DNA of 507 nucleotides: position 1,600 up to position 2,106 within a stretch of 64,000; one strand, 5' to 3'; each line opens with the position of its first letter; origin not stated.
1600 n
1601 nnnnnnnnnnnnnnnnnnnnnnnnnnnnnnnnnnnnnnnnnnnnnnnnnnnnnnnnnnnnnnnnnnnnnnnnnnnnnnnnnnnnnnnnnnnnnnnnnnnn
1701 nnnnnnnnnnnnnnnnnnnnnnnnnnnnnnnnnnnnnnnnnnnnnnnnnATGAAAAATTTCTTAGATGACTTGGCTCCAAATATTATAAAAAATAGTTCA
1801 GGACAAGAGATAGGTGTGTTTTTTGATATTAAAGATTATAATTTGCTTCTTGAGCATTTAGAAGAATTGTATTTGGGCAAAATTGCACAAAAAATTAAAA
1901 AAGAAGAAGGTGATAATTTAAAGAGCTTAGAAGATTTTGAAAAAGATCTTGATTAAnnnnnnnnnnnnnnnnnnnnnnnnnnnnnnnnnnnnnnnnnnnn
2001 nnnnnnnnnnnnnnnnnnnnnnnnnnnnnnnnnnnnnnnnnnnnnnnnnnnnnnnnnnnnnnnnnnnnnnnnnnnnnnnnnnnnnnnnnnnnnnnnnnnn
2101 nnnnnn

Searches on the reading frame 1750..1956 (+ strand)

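Call 55: search_protein_families(library=pfam, proteins=[window:1750-1956:+], max_evalue=0.01)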
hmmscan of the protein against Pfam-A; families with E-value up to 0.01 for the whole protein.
window:1750-1956:+ (68 aa): 1 family
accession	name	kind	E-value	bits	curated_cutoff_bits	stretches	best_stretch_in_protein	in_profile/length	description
PF18506.7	RelB-like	-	0.00067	19.9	27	1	9-53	3-47/62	RelB Antitoxin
